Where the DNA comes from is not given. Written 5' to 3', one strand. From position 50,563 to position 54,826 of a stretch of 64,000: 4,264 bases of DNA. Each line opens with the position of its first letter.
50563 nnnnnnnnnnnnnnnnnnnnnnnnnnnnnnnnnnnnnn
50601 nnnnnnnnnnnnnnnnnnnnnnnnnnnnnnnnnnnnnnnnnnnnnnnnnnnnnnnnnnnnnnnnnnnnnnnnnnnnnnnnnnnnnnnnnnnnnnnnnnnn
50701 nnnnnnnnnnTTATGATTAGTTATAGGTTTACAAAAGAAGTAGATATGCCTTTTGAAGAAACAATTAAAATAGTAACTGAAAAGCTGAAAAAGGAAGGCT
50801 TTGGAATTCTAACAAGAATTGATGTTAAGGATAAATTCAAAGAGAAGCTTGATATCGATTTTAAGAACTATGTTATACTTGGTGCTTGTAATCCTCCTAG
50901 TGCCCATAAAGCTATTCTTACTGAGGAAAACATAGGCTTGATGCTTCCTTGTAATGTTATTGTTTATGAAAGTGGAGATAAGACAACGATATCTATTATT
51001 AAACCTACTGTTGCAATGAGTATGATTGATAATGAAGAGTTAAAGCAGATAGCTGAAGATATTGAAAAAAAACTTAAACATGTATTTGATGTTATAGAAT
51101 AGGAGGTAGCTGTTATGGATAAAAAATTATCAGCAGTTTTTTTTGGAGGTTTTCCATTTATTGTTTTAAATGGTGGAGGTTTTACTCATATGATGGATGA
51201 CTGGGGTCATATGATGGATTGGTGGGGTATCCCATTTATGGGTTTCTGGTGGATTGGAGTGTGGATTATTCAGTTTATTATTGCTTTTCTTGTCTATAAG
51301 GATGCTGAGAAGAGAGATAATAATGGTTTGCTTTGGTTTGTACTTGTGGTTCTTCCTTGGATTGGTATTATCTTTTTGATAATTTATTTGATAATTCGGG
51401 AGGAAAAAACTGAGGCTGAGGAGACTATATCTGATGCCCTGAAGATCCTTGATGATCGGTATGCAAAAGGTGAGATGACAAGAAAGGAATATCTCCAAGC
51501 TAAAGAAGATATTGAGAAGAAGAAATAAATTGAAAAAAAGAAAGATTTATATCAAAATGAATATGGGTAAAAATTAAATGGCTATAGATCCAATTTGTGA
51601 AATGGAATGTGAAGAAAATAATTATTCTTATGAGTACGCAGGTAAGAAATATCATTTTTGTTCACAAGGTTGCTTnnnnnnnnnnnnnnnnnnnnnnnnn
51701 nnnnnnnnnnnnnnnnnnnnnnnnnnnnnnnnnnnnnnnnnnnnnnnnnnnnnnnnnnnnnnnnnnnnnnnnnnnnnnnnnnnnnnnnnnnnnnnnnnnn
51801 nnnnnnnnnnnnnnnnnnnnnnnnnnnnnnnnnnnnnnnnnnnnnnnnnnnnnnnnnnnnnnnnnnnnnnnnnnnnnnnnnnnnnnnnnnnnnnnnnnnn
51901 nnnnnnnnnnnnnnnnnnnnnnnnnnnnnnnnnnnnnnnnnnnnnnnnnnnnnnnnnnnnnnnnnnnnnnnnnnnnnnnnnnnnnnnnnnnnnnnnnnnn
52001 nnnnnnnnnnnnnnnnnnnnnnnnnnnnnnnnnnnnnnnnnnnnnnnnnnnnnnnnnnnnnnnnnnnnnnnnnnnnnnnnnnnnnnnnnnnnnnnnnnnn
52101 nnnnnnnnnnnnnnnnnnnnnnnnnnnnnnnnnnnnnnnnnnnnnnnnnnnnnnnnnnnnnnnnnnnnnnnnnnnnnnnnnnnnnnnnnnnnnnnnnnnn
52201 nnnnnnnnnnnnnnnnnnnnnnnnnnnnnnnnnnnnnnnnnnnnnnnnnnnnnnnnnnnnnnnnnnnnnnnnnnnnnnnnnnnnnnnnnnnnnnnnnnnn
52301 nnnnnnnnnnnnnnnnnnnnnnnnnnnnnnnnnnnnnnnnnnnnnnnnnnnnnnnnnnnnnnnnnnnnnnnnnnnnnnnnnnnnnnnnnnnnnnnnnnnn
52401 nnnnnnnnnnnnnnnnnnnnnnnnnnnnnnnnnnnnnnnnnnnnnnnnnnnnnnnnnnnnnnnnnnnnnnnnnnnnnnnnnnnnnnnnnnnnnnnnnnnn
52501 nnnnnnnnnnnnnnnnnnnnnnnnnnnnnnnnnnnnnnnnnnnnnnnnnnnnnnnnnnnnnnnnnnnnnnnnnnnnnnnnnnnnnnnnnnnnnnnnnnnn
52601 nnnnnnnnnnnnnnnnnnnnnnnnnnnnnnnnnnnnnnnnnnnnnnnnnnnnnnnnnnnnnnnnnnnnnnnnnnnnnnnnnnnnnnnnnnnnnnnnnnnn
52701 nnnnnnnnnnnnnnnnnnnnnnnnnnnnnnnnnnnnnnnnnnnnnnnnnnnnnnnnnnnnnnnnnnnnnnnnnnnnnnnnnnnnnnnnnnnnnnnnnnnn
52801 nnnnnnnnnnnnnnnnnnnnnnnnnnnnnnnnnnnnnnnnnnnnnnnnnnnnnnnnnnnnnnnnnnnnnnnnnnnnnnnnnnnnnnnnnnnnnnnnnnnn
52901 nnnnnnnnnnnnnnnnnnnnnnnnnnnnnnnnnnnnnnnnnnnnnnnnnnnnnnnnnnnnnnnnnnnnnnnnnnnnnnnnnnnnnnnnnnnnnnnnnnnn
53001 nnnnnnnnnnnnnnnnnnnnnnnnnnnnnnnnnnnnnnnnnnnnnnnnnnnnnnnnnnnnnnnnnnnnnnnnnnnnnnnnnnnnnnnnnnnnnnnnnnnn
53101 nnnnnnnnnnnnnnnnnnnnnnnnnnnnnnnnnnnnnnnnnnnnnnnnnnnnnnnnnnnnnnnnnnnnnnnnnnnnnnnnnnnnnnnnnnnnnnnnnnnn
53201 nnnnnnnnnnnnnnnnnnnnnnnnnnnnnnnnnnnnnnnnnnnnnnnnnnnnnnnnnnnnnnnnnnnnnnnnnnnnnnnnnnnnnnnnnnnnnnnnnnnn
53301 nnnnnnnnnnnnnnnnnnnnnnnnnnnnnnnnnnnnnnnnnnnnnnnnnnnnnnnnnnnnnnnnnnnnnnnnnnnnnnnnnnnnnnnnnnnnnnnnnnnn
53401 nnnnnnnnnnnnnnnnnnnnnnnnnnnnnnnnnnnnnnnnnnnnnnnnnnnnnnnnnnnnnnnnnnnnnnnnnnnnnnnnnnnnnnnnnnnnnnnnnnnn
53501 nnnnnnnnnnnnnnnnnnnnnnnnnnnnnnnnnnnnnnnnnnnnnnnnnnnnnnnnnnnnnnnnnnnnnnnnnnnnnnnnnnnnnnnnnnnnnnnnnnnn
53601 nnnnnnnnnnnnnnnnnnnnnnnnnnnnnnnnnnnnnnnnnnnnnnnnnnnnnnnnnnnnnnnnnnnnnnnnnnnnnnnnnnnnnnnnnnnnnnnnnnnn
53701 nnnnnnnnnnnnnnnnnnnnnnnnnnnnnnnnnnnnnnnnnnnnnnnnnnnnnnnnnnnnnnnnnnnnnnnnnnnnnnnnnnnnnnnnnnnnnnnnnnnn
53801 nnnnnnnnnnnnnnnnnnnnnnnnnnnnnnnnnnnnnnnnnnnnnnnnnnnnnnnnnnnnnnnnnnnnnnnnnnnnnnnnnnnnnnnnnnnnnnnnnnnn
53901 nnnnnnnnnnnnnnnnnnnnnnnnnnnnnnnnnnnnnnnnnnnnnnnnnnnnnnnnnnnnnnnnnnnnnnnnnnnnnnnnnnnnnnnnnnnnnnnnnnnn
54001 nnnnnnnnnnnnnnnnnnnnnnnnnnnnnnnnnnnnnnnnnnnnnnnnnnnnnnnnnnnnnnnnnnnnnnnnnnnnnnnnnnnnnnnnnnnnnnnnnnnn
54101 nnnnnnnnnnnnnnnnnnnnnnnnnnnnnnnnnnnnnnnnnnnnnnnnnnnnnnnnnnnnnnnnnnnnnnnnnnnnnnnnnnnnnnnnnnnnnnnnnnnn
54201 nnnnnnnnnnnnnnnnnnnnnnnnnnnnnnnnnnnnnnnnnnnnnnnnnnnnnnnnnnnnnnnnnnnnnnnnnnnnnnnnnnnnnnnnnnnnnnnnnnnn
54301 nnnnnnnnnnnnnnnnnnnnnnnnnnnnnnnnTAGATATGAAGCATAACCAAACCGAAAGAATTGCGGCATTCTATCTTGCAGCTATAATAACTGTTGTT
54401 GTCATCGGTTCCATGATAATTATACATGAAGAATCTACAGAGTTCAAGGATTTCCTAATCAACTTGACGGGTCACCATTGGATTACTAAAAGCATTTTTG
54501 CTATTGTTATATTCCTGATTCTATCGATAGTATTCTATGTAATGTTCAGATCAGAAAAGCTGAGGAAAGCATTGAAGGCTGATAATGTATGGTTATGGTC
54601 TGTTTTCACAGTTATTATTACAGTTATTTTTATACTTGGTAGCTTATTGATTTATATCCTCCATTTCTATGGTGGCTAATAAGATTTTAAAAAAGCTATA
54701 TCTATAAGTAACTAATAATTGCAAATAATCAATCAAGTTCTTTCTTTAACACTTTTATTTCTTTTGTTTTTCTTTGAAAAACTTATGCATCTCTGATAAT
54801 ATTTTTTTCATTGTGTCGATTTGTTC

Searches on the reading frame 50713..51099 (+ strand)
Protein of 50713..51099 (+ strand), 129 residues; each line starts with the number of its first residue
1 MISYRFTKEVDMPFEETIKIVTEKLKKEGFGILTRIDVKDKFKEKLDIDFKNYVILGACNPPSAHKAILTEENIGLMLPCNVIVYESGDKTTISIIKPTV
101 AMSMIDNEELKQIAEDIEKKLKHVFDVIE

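Call 3: search_protein_families(library=pfam, proteins=[window:50713-51099:+], max_evalue=1)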
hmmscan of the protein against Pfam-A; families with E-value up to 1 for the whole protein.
window:50713-51099:+ (129 aa): 2 families
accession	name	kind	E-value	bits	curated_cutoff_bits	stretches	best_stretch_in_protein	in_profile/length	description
PF03625.19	DUF302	-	5.2e-23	81.1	23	1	36-98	1-63/63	Domain of unknown function DUF302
PF16145.10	DUF4853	-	0.032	14.7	34.8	1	65-116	20-73/135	Domain of unknown function (DUF4853)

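Call 4: search_protein_families(library=ncbifam, proteins=[window:50713-51099:+], max_evalue=1)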
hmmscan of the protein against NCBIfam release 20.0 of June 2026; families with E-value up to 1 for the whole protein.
window:50713-51099:+ (129 aa): 2 families
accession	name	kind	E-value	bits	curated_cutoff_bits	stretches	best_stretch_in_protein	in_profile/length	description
NF002454.0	PRK01636.1-2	equivalog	0.0031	17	312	1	12-90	150-227/270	fluoride efflux transporter CrcB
NF040782.1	PG_glutam_Chrys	equivalog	0.036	13.3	250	1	69-122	39-90/321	protein-glutamine glutaminase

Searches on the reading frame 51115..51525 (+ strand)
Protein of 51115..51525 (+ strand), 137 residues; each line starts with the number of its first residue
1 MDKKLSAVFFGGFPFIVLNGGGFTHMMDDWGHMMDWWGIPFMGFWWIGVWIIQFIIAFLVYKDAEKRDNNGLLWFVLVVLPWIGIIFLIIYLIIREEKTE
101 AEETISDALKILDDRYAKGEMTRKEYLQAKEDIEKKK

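Call 3: search_protein_families(library=pfam, proteins=[window:51115-51525:+], max_evalue=1)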
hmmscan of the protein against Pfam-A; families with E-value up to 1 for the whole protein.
window:51115-51525:+ (137 aa): 7 families
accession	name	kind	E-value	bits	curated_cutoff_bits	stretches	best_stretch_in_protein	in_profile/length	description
PF09851.14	SHOCT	-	1e-06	28.7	27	1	107-133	1-27/28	Short C-terminal domain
PF16962.11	ABC_export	-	0.0015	17.5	29.7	1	3-109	119-219/531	Putative ABC exporter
PF13858.11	DUF4199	-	0.011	16.6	32.3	1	43-105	3-61/165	Protein of unknown function (DUF4199)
PF22251.1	PFF1_TM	-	0.024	14.6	32.3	1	47-110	74-137/300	Vacuolar membrane protease, transmembrane domain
PF05120.17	GvpG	-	0.035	14.7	30.6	1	98-135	26-63/67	Gas vesicle protein G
PF02939.21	UcrQ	-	0.14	12.5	25.2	0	49-68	47-66/78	UcrQ family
PF06084.16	Cytomega_TRL10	-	0.41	11.1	20.2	0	85-125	69-105/149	Cytomegalovirus TRL10 protein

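Call 4: search_protein_families(library=ncbifam, proteins=[window:51115-51525:+], max_evalue=1)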
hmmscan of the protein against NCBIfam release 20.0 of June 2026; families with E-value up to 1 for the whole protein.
window:51115-51525:+ (137 aa): 4 families
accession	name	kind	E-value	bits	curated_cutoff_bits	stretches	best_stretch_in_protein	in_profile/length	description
TIGR04265.1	bac_cardiolipin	equivalog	0.023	13.6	290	1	46-114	7-76/483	cardiolipin synthase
NF046000.1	MAG1210_fam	subfamily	0.068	11.8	275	1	44-118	68-144/550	MAG1210 family protein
NF041560.1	T6SS_Burk_ExIF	subfamily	0.18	11.5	90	1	43-96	133-187/234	putative type VI secretion system effector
NF045996.1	MAG0920_fam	subfamily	0.62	9.4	43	1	45-94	70-121/232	MAG0920 family protein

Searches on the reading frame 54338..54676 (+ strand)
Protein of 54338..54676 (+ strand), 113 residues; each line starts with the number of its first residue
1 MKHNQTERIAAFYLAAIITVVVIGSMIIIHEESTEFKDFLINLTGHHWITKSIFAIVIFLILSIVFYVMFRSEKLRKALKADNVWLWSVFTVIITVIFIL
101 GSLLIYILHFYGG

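Call 3: search_protein_families(library=pfam, proteins=[window:54338-54676:+], max_evalue=1)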
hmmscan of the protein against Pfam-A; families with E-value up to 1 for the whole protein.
window:54338-54676:+ (113 aa): 1 family
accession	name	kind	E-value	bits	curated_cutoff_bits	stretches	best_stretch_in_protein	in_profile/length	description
PF02233.22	PNTB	-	0.87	8.9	31.7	1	5-104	116-198/456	NAD(P) transhydrogenase beta subunit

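Call 4: search_protein_families(library=ncbifam, proteins=[window:54338-54676:+], max_evalue=1)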
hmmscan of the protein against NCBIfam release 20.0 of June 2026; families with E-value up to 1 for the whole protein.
window:54338-54676:+ (113 aa): 7 families
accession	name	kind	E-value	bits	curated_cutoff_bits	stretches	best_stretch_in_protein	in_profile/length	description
NF033218.1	anchor_AmaP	equivalog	0.0016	18.3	55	1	13-78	10-77/166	alkaline shock response membrane anchor protein AmaP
NF038228.1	IcmH_DotU_IVB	equivalog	0.021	14.2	50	1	4-58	89-143/258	type IVB secretion system protein IcmH/DotU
TIGR02847.1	CyoD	equivalog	0.05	14.1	81.45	1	4-32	63-91/96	cytochrome o ubiquinol oxidase subunit IV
NF042915.1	MAB_1171c_fam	subfamily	0.073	12.1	100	1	18-99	30-109/362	MAB_1171c family putative transporter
NF005621.0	PRK07375.1-6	equivalog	0.099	12.5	126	1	55-102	11-58/120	putative monovalent cation/H+ antiporter subunit C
TIGR04154.1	archaeo_STT3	subfamily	0.54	8.5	450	1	3-104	232-323/831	oligosaccharyl transferase, archaeosortase A system-associated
NF002669.0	PRK02391.1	equivalog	0.78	8.8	341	1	52-111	157-213/298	zinc metalloprotease HtpX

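Call 61: list_cluster_members(proteins=[P0001, window:54338-54676:+, P0024, P0003, P0200, P0045, P0225, window:48584-50707:+])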
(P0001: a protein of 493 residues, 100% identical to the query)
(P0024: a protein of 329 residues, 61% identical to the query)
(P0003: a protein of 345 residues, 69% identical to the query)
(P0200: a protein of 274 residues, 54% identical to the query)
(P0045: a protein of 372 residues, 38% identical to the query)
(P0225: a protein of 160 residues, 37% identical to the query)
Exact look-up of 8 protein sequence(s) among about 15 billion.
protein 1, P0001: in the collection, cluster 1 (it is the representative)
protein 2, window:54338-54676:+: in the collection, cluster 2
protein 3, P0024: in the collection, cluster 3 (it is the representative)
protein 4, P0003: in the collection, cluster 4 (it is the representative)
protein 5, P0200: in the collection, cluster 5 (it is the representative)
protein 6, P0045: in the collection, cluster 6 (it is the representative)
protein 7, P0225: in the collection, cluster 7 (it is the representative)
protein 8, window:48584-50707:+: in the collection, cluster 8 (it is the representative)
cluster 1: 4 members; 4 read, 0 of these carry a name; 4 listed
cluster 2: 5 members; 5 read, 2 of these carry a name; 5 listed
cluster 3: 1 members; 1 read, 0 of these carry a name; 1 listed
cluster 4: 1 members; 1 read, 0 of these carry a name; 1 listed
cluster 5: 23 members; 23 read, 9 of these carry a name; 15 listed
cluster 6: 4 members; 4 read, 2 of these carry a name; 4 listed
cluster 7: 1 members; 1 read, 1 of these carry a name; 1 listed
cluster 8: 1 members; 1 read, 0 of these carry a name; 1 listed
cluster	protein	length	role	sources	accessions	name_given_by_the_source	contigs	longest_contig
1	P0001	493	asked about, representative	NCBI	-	-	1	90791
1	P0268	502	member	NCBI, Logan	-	-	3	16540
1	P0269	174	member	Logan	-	-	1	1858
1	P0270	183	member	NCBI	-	-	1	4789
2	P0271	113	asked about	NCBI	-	-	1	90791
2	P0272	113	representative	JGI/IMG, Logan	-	heme/copper-type cytochrome/quinol oxidase subunit 4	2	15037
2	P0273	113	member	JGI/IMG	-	hypothetical protein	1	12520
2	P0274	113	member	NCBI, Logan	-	-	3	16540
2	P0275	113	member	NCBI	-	-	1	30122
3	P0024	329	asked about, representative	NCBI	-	-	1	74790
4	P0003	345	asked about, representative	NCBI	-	-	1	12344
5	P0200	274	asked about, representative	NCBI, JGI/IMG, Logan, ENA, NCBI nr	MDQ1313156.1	MAG: hypothetical protein QG605_1695 [Euryarchaeota archaeon] | hypothetical protein | hypothetical protein [Euryarchaeota archaeon]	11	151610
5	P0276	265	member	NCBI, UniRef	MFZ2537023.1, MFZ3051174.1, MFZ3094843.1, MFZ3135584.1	hypothetical protein [Methanothrix sp.] | hypothetical protein n=2 Tax=Methanothrix sp. TaxID=90426 RepID=UPI003BB74A7D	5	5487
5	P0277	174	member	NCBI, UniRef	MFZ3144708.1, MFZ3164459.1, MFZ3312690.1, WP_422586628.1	MAG: hypothetical protein WA141_02410 [Methanothrix sp.] | hypothetical protein n=1 Tax=Methanothrix sp. TaxID=90426 RepID=UPI003BB4A68B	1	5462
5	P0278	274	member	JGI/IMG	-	hypothetical protein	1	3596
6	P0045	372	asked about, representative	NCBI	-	-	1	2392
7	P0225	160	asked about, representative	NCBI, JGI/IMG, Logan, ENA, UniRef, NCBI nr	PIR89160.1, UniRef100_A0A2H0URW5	MAG: hypothetical protein COU07_02930 [Candidatus Harrisonbacteria bacterium ... | Uncharacterized protein n=1 Tax=Candidatus Harrisonbacteria bacterium ...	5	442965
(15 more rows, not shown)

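Call 63: search_protein_families(library=pfam, proteins=[window:54338-54676:+], max_evalue=10)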
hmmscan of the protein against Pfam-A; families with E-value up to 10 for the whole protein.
window:54338-54676:+ (113 aa): 5 families
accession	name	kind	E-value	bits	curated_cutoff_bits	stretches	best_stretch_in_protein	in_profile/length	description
PF02233.22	PNTB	-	0.87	8.9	31.7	1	5-104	116-198/456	NAD(P) transhydrogenase beta subunit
PF06749.17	DUF1218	-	1.3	10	25.3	1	11-68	3-48/95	Protein of unknown function (DUF1218)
PF13061.11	DUF3923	-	1.6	9.3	25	2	47-67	3-23/65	Protein of unknown function (DUF3923)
PF20693.3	YobI-ATPase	-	4.4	7.2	27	2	5-72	99-165/363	YobI-like P-loop NTPase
PF04756.19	OST3_OST6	-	4.8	6.9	27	1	52-101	151-198/294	OST3 / OST6 family, transporter family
